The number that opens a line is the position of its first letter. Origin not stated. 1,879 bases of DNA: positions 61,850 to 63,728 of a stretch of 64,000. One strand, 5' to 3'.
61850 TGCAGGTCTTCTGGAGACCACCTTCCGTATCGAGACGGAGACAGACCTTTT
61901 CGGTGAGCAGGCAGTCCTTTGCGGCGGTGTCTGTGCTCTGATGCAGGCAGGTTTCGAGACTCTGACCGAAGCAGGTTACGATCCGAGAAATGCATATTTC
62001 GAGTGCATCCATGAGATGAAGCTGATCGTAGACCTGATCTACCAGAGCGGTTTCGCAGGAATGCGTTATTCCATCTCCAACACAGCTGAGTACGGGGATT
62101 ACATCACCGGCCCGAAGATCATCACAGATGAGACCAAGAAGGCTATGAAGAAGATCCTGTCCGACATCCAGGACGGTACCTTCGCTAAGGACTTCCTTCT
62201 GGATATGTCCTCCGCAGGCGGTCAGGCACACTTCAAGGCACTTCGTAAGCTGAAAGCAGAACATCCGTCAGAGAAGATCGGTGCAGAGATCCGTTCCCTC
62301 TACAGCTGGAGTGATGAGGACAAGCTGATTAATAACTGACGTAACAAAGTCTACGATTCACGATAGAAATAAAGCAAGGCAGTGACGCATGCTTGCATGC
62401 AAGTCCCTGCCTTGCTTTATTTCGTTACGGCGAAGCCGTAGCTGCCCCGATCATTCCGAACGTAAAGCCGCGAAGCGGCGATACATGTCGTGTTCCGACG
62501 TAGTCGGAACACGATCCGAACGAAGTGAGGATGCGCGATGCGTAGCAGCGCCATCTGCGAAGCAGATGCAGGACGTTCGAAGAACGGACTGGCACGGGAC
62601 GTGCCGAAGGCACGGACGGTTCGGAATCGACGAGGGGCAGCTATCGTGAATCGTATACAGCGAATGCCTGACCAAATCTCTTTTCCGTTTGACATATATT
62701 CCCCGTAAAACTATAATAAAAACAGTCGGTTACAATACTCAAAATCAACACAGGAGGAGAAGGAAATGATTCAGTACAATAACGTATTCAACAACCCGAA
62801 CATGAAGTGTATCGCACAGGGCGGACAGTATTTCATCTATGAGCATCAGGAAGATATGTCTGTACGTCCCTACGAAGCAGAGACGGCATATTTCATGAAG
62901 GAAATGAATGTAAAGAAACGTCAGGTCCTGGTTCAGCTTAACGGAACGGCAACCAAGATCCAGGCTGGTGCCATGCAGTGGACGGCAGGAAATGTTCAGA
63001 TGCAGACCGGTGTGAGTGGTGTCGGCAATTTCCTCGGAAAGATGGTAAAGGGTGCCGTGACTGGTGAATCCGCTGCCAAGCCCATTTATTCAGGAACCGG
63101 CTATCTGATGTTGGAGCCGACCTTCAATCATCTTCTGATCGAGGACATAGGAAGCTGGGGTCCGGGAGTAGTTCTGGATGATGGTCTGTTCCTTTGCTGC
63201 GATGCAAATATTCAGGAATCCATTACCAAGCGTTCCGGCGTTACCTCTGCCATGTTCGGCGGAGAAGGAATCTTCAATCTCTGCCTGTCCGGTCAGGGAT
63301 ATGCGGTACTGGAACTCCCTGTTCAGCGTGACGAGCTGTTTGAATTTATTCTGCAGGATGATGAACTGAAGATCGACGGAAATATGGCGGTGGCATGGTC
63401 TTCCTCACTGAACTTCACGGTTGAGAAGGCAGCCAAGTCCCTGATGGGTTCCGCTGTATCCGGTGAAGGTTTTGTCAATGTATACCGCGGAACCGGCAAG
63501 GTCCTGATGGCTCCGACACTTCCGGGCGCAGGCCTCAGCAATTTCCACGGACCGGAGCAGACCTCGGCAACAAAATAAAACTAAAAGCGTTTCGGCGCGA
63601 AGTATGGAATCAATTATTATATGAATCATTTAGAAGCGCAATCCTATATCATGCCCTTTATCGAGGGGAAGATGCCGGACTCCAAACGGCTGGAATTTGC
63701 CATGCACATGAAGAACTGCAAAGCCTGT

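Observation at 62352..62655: Ornate ~300-nt element after ilvC: 15-bp perfect terminal inverted repeats enclosing an array of GAA-triloop hairpins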

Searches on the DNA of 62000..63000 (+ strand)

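Call 3: search_rna_families(source=window, start=62000, end=63000, threshold=evalue, max_evalue=10, show_alignments=3)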
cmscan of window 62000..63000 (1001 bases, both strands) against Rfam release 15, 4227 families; matches with E-value up to 10: 12.
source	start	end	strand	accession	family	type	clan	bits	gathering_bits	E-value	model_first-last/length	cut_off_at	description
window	62358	62493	+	RF01699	Clostridiales-1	Gene; sRNA;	-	38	48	1.4e-06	1-166/166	no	Clostridiales-1 RNA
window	62366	62423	-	RF03560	mir-3926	Gene; miRNA;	-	25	82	0.052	1-63/63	no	mir-3926 microRNA precursor family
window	62371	62418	-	RF03266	mir-2943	Gene; miRNA;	-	21.5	76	0.27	1-71/71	no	mir-2943 microRNA precursor family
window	62356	62434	-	RF04136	MIR1862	Gene; miRNA;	-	20.8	84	0.31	1-90/90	no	MIR1862 microRNA precursor family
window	62366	62423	+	RF04136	MIR1862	Gene; miRNA;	-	19.4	84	0.72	15-75/90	no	MIR1862 microRNA precursor family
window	62532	62596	+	RF00283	SCARNA18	Gene; snRNA; snoRNA; scaRNA;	-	17.4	40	0.8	1-83/83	no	small Cajal body-specific RNA 18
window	62363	62426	-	RF00714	MIR535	Gene; miRNA;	-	16.4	64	3.4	14-84/95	no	MIR535 microRNA precursor family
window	62601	62616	-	RF01687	Acido-Lenti-1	Gene; sRNA;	-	14.6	37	1.7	30-45/46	no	Acido-Lenti-1 RNA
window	62788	62938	+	RF01500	Afu_198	Gene; snRNA; snoRNA; CD-box;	-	14.4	40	4.5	1-149/149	no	A. fumigatus snoRNA Afu_198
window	62896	62953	+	RF02111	IS009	Gene;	-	12.9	117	2.2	1-199/199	no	IS009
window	62467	62488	-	RF01687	Acido-Lenti-1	Gene; sRNA;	-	11.9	37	9.4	24-45/46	no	Acido-Lenti-1 RNA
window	62367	62456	-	RF01494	rliD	Gene; antisense;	-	11.7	50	1.6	1-327/327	no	Listeria sRNA rliD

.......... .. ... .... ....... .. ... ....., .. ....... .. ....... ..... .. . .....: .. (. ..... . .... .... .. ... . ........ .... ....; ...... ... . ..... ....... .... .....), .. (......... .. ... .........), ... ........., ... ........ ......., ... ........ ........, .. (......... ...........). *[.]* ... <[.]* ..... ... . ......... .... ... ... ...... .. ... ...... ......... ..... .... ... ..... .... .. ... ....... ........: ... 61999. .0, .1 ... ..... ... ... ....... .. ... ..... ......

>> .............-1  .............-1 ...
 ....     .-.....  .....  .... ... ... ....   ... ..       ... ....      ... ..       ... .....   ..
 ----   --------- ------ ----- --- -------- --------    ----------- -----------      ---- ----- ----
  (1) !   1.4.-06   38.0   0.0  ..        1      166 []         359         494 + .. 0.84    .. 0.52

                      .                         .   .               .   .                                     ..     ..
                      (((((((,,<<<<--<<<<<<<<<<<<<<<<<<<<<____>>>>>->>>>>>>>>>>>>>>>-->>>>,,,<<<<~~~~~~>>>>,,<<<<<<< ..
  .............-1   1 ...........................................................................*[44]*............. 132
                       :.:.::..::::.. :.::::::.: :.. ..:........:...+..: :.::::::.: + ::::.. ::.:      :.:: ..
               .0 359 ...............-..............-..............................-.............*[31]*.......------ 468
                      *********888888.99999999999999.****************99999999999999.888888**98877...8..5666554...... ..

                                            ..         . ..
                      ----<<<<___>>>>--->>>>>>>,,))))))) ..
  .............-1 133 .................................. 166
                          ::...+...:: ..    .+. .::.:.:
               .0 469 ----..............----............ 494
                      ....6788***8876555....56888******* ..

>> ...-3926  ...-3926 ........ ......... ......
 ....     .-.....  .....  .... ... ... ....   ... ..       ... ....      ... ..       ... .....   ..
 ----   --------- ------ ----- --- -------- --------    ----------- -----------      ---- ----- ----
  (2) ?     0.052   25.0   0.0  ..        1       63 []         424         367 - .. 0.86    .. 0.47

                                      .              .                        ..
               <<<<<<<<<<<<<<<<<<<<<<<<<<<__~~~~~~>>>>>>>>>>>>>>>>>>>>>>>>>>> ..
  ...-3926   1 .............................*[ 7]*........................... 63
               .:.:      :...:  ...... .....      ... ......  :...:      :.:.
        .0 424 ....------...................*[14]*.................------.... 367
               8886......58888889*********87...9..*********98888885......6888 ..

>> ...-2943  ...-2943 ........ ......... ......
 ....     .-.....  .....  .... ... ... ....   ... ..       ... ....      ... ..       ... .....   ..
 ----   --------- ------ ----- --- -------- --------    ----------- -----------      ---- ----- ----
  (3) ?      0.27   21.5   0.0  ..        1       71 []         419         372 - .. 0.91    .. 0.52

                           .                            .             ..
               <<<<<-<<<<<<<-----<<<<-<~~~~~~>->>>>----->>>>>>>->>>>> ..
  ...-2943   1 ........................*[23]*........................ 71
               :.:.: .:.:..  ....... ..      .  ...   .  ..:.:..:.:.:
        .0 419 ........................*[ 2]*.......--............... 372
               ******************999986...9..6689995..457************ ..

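Call 10: search_dna_similar(query=window:62340-62670:+, collection=phages, mode=distant, max_evalue=0.01)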
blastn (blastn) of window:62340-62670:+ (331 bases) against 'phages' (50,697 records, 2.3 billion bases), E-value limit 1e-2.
No match.

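Call 11: search_dna_similar(query=window:62340-62670:+, collection=plasmids, mode=distant, max_evalue=0.01)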
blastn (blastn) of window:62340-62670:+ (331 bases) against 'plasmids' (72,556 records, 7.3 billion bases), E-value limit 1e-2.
No match.

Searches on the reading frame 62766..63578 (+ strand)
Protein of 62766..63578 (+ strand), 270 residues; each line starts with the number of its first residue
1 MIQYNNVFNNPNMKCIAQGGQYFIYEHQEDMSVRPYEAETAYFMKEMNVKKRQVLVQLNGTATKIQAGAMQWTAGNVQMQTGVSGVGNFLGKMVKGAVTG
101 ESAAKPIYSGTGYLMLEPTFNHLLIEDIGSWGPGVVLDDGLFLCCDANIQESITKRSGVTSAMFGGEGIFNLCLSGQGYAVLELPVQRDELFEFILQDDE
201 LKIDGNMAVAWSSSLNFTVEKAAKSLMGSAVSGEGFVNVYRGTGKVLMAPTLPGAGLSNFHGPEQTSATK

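Call 16: find_encoding_contigs(protein=window:62766-63578:+, flank=3000, max_places=10)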
Protein window:62766-63578:+ (270 aa): 7 contigs read that carry it; 7 places shown.
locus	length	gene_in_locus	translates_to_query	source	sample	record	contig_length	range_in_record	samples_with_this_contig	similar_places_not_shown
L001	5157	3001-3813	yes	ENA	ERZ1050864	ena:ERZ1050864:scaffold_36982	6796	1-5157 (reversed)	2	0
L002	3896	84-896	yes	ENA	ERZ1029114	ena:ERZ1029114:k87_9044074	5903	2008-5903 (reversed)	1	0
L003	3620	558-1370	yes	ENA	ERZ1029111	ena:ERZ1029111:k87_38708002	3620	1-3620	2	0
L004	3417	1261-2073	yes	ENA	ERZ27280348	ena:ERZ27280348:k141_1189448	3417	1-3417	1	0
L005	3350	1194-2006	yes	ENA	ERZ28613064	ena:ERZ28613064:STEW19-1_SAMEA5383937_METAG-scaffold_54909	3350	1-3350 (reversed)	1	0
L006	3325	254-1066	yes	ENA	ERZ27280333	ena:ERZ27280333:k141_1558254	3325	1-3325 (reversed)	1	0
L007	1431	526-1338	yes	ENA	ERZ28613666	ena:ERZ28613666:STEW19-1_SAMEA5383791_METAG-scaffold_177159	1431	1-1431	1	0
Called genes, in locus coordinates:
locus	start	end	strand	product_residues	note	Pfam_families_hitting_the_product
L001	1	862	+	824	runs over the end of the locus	PF02574:S-methyl_trans, PF00809:Pterin_bind, PF02607:B12-binding_2, PF02310:B12-binding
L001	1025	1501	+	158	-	PF01842:ACT, PF22629:ACT_AHAS_ss, PF13710:ACT_5, PF10369:ALS_ss_C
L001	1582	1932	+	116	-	PF02826:2-Hacid_dh_C (weak), PF00670:AdoHcyase_NAD (weak), PF07991:KARI_N, PF03807:F420_oxidored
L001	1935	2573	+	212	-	PF07991:KARI_N, PF01450:KARI_C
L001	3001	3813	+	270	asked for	PF01987:AIM24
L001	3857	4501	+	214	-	-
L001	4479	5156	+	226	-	?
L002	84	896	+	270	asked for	PF01987:AIM24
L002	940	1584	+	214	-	-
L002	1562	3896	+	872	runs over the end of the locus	PF02739:5_3_exonuc_N, PF01367:5_3_exonuc, PF00476:DNA_pol_A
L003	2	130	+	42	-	?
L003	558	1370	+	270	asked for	PF01987:AIM24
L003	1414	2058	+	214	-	-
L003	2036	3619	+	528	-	?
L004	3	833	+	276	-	?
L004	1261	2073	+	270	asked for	PF01987:AIM24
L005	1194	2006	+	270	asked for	PF01987:AIM24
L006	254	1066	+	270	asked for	PF01987:AIM24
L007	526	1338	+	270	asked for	PF01987:AIM24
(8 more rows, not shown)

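Call 23: find_homologous_proteins(query=window:62766-63578:+, max_evalue=1e-60)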
Query window:62766-63578:+ (270 aa): 7683 proteins with E <= 1e-60 among 8000 candidates; the best 120 are listed.
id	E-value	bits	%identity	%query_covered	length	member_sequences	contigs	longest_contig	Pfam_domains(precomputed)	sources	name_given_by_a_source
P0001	1.9e-177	606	100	100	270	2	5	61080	PF01987.24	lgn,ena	-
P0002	7.0e-175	597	98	100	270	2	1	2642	PF01987.24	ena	-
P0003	1.0e-161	554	91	100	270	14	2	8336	PF01987.24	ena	-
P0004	4.4e-144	497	80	100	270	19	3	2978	PF01987.24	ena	-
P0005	5.4e-144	496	80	100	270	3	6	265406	PF01987.24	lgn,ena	-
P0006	6.4e-143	493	79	100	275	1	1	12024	PF01987.24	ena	-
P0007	2.5e-142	491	79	100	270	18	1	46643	PF01987.24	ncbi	-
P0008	4.4e-138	477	76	100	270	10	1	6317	PF01987.24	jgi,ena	-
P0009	1.4e-137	475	77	100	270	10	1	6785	PF01987.24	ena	-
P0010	3.8e-136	471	76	100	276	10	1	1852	PF01987.24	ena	-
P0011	1.8e-133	462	76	100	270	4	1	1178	PF01987.24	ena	-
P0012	4.1e-133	461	74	99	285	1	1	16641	PF01987.24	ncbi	ncbi:MAG: AIM24 family protein [Coprococcus sp.]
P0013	4.4e-133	460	75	100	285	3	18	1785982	PF01987.24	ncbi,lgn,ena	-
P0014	1.2e-132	459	74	99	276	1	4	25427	PF01987.24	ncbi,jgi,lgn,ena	-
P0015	1.9e-130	452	72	100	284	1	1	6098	PF01987.24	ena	-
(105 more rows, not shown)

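Call 24: find_encoding_contigs(protein=P0003, flank=2500, max_places=4)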
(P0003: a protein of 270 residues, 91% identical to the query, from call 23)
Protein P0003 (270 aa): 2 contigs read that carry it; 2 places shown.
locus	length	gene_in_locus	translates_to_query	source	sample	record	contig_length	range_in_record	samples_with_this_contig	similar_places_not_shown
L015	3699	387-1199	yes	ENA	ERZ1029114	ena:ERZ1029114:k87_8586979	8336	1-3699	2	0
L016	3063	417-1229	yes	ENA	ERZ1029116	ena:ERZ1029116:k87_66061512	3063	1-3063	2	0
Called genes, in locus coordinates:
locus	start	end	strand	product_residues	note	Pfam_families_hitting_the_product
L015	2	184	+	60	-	?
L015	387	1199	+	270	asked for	PF01987:AIM24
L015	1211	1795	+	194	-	-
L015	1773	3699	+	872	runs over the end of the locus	PF02739:5_3_exonuc_N, PF01367:5_3_exonuc, PF00476:DNA_pol_A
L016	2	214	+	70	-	?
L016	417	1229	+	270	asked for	PF01987:AIM24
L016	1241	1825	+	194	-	-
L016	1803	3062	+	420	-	?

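Call 25: find_encoding_contigs(protein=P0005, flank=2500, max_places=4)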
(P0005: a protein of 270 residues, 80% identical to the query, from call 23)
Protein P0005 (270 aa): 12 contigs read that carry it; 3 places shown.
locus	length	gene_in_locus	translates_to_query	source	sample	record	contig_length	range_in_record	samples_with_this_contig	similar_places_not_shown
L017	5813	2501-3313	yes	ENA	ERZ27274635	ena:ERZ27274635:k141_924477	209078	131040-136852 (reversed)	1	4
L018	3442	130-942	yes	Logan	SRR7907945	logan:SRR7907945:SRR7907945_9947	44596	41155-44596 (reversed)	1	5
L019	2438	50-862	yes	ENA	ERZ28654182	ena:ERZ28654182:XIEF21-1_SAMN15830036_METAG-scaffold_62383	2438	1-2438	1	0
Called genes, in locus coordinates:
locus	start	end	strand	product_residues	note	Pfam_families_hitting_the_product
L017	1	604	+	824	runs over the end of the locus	PF02574:S-methyl_trans, PF00809:Pterin_bind, PF02607:B12-binding_2, PF02310:B12-binding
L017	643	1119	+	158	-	PF01842:ACT, PF22629:ACT_AHAS_ss, PF13710:ACT_5, PF10369:ALS_ss_C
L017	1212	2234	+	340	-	PF00670:AdoHcyase_NAD (weak), PF02826:2-Hacid_dh_C (weak), PF03446:NAD_binding_2 (faint), PF03807:F420_oxidored (weak), PF07991:KARI_N, PF01450:KARI_C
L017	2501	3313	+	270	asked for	PF01987:AIM24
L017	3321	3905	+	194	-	-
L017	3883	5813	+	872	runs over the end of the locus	PF02739:5_3_exonuc_N, PF01367:5_3_exonuc, PF00476:DNA_pol_A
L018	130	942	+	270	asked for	PF01987:AIM24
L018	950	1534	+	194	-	-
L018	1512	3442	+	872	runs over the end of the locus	PF02739:5_3_exonuc_N, PF01367:5_3_exonuc, PF00476:DNA_pol_A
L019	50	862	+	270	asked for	PF01987:AIM24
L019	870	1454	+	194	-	-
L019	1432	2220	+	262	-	PF02739:5_3_exonuc_N, PF01367:5_3_exonuc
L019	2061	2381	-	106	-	-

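Call 26: find_encoding_contigs(protein=P0007, flank=2500, max_places=3)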
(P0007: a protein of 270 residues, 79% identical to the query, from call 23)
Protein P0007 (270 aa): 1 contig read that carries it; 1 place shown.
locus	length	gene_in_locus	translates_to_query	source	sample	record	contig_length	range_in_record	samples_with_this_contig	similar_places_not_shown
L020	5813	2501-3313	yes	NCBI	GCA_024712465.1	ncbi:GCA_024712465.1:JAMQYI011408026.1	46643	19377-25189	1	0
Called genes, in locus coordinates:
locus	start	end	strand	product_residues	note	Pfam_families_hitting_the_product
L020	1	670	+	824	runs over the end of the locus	PF02574:S-methyl_trans, PF00809:Pterin_bind, PF02607:B12-binding_2, PF02310:B12-binding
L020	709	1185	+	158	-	PF01842:ACT, PF22629:ACT_AHAS_ss, PF13710:ACT_5, PF10369:ALS_ss_C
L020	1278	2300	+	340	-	PF00670:AdoHcyase_NAD (weak), PF02826:2-Hacid_dh_C (weak), PF03446:NAD_binding_2 (weak), PF03807:F420_oxidored (weak), PF07991:KARI_N, PF01450:KARI_C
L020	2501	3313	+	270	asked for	PF01987:AIM24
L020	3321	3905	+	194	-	-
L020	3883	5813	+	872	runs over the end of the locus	PF02739:5_3_exonuc_N, PF01367:5_3_exonuc, PF00476:DNA_pol_A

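Call 27: find_encoding_contigs(protein=P0013, flank=2500, max_places=3)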
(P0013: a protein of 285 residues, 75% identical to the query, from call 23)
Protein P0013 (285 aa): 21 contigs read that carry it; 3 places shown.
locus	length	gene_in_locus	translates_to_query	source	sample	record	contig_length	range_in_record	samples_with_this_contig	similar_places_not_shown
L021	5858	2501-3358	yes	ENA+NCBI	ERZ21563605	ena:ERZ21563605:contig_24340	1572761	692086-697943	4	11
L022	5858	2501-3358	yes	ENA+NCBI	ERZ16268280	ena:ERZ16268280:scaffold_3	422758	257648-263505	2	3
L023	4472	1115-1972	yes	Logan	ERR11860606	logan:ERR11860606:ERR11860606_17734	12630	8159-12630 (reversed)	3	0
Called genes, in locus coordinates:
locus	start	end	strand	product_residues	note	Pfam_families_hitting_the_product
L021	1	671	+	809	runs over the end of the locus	PF02574:S-methyl_trans, PF00809:Pterin_bind, PF02607:B12-binding_2, PF02310:B12-binding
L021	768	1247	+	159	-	PF01842:ACT, PF22629:ACT_AHAS_ss, PF13710:ACT_5, PF10369:ALS_ss_C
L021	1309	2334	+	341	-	PF00670:AdoHcyase_NAD (weak), PF02826:2-Hacid_dh_C, PF03446:NAD_binding_2 (weak), PF03807:F420_oxidored (weak), PF07991:KARI_N, PF01450:KARI_C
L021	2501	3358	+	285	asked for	PF01987:AIM24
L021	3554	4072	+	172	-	-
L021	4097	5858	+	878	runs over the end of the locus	PF02739:5_3_exonuc_N, PF01367:5_3_exonuc, PF00476:DNA_pol_A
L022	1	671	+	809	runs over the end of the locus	PF02574:S-methyl_trans, PF00809:Pterin_bind, PF02607:B12-binding_2, PF02310:B12-binding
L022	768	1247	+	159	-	PF01842:ACT, PF22629:ACT_AHAS_ss, PF13710:ACT_5, PF10369:ALS_ss_C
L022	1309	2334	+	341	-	PF00670:AdoHcyase_NAD (weak), PF02826:2-Hacid_dh_C, PF03446:NAD_binding_2 (weak), PF03807:F420_oxidored (weak), PF07991:KARI_N, PF01450:KARI_C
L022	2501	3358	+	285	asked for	PF01987:AIM24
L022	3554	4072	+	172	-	-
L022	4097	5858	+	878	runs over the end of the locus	PF02739:5_3_exonuc_N, PF01367:5_3_exonuc, PF00476:DNA_pol_A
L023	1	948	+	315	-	?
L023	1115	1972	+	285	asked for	PF01987:AIM24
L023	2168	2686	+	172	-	-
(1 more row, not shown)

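Call 44: find_encoding_contigs(protein=P0002, flank=1500, max_places=3)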
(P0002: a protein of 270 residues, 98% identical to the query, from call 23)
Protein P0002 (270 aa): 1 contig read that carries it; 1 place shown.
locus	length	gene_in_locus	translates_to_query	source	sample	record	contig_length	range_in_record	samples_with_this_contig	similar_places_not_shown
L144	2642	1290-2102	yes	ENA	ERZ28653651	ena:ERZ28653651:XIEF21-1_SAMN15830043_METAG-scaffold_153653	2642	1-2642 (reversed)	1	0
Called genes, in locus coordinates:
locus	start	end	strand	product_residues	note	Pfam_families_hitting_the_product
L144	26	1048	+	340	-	PF00670:AdoHcyase_NAD (weak), PF02826:2-Hacid_dh_C (weak), PF03446:NAD_binding_2 (weak), PF03807:F420_oxidored (weak), PF07991:KARI_N, PF01450:KARI_C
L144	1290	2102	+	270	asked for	PF01987:AIM24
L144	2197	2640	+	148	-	?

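Call 45: find_encoding_contigs(protein=P0004, flank=1500, max_places=3)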
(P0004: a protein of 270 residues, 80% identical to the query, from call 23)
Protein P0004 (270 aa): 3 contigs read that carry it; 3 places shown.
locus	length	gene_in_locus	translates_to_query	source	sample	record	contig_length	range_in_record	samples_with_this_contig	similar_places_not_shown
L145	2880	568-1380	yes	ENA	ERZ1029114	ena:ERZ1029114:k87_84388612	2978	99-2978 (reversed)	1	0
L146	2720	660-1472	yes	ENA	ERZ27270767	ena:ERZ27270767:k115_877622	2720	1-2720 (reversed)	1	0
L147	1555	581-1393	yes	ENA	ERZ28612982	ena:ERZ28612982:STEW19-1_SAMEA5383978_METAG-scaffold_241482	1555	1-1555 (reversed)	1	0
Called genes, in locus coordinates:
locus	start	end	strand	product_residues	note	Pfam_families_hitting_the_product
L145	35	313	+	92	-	PF01450:KARI_C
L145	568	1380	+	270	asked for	PF01987:AIM24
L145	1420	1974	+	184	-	-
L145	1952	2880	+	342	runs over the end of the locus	?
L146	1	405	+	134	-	?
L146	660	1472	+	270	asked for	PF01987:AIM24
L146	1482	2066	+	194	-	-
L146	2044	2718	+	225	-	?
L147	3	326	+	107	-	?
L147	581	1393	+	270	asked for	PF01987:AIM24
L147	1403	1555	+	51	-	?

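Call 46: find_encoding_contigs(protein=P0006, flank=1500, max_places=3)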
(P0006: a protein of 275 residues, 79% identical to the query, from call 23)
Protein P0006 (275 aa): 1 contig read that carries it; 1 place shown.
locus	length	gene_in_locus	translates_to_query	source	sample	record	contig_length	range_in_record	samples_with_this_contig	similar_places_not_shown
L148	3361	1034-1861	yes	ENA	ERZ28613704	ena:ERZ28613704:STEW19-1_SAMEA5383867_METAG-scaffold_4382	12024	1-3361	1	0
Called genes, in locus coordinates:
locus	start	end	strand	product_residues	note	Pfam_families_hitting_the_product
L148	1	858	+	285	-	?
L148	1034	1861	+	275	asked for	PF01987:AIM24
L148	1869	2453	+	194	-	-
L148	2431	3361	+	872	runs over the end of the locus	PF02739:5_3_exonuc_N, PF01367:5_3_exonuc, PF00476:DNA_pol_A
